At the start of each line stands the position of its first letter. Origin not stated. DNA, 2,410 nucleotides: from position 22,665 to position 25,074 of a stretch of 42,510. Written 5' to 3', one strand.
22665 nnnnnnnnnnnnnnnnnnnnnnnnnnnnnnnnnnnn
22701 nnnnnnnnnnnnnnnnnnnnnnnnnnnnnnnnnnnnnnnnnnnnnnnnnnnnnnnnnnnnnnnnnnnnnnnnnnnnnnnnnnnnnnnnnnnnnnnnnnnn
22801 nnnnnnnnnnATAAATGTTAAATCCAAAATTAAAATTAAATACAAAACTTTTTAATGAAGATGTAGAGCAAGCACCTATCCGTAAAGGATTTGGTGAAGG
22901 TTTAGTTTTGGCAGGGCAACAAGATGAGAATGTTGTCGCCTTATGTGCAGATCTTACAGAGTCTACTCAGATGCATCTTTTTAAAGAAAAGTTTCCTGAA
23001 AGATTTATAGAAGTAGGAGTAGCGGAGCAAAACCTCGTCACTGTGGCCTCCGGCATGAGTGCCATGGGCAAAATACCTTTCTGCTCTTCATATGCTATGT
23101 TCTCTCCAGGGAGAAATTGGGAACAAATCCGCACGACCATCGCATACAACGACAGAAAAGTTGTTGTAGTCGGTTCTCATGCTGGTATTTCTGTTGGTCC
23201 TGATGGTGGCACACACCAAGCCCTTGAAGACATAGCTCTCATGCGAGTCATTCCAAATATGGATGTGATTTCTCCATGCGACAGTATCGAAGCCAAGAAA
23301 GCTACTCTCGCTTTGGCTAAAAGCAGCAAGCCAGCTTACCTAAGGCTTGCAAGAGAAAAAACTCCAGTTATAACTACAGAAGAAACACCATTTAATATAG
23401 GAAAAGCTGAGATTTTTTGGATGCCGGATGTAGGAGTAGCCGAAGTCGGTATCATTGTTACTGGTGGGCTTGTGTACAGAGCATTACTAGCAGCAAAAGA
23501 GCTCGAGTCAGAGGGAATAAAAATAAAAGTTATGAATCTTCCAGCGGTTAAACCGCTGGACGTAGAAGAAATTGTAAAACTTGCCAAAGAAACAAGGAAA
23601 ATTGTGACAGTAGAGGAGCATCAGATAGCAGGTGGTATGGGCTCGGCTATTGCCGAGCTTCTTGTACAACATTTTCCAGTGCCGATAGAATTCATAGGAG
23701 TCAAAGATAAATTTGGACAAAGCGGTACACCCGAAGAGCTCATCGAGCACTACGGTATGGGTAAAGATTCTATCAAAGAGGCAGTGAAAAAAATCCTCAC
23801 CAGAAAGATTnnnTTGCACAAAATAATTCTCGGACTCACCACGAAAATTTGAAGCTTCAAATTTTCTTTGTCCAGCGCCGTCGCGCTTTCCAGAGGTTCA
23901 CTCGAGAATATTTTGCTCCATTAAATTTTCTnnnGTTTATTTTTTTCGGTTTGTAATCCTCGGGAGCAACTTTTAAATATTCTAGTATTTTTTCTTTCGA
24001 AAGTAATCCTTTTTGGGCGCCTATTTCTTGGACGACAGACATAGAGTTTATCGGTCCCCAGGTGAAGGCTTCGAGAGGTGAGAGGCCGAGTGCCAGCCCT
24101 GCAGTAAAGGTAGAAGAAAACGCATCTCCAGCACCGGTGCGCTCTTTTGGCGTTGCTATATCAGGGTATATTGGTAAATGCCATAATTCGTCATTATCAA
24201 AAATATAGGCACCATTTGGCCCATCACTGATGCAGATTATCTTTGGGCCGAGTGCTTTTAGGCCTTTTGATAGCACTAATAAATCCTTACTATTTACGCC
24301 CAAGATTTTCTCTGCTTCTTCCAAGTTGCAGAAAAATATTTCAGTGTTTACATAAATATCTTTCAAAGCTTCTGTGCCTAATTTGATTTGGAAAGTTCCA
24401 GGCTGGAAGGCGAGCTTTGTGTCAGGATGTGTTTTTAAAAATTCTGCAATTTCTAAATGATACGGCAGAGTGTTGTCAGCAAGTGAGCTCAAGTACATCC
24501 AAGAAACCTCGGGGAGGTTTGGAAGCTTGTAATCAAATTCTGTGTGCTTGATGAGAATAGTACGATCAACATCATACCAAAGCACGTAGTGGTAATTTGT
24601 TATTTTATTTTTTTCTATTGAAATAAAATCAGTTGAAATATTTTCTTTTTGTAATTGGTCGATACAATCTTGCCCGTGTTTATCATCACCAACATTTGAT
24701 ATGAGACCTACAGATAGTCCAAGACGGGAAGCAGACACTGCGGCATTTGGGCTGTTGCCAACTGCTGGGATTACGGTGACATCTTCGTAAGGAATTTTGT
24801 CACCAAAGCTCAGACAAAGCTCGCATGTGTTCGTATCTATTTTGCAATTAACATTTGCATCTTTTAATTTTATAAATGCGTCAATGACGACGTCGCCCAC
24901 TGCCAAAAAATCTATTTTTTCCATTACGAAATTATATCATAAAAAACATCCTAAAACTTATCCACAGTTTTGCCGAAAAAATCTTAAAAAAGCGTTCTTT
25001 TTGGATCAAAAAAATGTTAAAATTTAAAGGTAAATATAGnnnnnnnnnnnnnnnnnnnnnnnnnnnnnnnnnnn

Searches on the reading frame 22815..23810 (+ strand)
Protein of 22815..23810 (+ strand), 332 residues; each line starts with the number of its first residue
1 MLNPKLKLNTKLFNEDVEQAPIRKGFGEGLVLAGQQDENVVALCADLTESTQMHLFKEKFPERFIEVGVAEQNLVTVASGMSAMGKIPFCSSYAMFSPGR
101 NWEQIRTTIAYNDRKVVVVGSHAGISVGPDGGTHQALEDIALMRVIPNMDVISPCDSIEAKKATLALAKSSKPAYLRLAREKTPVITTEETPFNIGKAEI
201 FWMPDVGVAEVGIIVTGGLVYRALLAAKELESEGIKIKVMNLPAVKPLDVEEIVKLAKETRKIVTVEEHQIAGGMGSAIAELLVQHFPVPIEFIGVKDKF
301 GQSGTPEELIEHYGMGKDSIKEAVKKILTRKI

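Call 5: search_protein_families(library=pfam, proteins=[window:22815-23810:+], max_evalue=1)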
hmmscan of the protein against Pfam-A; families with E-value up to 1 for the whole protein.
window:22815-23810:+ (332 aa): 5 families
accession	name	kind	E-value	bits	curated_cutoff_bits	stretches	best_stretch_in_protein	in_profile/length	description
PF02779.29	Transket_pyr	-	8.5e-42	143.2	27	1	21-183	4-172/174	Transketolase, pyrimidine binding domain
PF02780.25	Transketolase_C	-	2.7e-27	95.6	25.9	1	210-320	11-124/124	Transketolase, C-terminal domain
PF22613.1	Transketolase_C_1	-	3.7e-06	27.5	27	1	209-315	12-112/113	Transketolase-like TK C-terminal domain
PF17147.9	PFOR_II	-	3.8e-05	24.4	27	1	209-283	1-78/102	Pyruvate:ferredoxin oxidoreductase core domain II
PF09419.16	PGP_phosphatase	-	0.051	13.6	20.4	0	227-268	98-138/168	Mitochondrial PGP phosphatase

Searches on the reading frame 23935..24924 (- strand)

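Call 68: search_protein_families(library=pfam, proteins=[window:23935-24924:-], max_evalue=0.001)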
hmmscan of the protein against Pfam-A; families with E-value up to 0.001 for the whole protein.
window:23935-24924:- (330 aa): 2 families
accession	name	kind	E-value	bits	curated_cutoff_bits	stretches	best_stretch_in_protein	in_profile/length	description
PF00294.29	PfkB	-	1.1e-29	104.2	25.8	1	56-306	37-298/302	pfkB family carbohydrate kinase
PF08543.17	Phos_pyr_kin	-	0.00093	19.1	27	0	186-289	111-223/246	Phosphomethylpyrimidine kinase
